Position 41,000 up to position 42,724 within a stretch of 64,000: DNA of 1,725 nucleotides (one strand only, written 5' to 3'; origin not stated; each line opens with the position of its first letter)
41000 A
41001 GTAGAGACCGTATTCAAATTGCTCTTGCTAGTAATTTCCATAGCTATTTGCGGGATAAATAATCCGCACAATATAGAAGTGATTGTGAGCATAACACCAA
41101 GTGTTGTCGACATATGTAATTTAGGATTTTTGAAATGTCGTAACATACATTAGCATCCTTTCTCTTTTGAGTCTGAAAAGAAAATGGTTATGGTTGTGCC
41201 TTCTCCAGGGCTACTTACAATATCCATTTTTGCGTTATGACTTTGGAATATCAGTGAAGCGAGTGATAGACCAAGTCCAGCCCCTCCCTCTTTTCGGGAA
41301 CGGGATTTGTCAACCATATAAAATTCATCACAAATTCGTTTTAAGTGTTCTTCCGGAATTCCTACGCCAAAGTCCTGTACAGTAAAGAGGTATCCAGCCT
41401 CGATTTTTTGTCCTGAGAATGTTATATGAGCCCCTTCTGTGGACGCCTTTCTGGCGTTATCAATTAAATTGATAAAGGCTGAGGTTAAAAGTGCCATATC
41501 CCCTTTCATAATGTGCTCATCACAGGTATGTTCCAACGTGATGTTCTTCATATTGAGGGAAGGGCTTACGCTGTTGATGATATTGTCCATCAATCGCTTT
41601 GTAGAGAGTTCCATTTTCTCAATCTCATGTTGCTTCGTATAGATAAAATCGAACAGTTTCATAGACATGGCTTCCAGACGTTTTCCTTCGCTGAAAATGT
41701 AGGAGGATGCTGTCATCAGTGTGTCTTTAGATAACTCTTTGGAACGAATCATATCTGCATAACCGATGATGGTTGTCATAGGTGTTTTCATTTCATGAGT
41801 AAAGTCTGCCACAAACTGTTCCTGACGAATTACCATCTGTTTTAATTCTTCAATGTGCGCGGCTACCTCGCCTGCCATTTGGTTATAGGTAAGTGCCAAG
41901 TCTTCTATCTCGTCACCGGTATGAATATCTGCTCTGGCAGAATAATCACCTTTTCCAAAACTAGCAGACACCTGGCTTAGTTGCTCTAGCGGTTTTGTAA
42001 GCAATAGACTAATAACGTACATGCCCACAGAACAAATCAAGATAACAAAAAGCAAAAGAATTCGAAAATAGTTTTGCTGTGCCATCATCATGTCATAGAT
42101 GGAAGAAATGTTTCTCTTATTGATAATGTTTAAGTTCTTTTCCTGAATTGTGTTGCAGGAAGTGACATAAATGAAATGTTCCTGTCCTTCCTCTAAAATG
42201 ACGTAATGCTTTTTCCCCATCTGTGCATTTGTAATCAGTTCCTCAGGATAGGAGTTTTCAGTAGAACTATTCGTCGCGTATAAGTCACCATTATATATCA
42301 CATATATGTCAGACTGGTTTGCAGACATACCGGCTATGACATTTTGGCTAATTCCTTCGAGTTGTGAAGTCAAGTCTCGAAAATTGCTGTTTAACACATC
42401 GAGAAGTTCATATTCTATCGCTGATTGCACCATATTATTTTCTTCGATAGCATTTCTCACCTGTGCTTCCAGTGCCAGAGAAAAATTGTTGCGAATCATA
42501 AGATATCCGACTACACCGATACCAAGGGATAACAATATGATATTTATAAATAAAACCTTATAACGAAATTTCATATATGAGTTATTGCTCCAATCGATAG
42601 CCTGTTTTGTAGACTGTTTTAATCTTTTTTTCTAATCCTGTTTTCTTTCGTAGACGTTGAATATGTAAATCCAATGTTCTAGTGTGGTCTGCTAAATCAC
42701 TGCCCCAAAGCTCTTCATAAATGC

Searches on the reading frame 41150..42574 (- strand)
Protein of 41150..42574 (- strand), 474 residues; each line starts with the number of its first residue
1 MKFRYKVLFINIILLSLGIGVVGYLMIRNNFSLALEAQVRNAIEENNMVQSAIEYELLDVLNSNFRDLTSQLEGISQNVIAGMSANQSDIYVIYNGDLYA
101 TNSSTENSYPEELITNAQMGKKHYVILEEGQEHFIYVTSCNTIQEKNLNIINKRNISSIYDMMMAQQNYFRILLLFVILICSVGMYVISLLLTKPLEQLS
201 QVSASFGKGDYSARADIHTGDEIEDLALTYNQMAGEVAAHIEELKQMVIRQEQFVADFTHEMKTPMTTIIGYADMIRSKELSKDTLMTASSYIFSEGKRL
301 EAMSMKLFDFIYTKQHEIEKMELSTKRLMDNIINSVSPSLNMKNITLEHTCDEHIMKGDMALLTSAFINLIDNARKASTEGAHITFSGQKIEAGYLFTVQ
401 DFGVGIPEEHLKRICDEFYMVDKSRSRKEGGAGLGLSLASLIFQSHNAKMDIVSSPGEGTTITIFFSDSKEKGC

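Call 49: search_protein_families(library=pfam, proteins=[window:41150-42574:-], max_evalue=0.00001)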
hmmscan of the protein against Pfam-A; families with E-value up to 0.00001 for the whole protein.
window:41150-42574:- (474 aa): 4 families
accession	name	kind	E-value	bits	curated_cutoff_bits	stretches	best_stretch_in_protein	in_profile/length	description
PF02518.31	HATPase_c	-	1.2e-20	74.5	26.4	1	359-467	2-108/111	Histidine kinase-, DNA gyrase B-, and HSP90-like ATPase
PF00672.30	HAMP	-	4.6e-11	43.3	25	1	188-236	2-50/53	HAMP domain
PF00512.31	HisKA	-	2.3e-09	37.6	26.9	1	251-303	2-53/66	His Kinase A (phospho-acceptor) domain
PF13589.12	HATPase_c_3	-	4.7e-07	30.3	25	1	364-454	4-92/137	Histidine kinase-, DNA gyrase B-, and HSP90-like ATPase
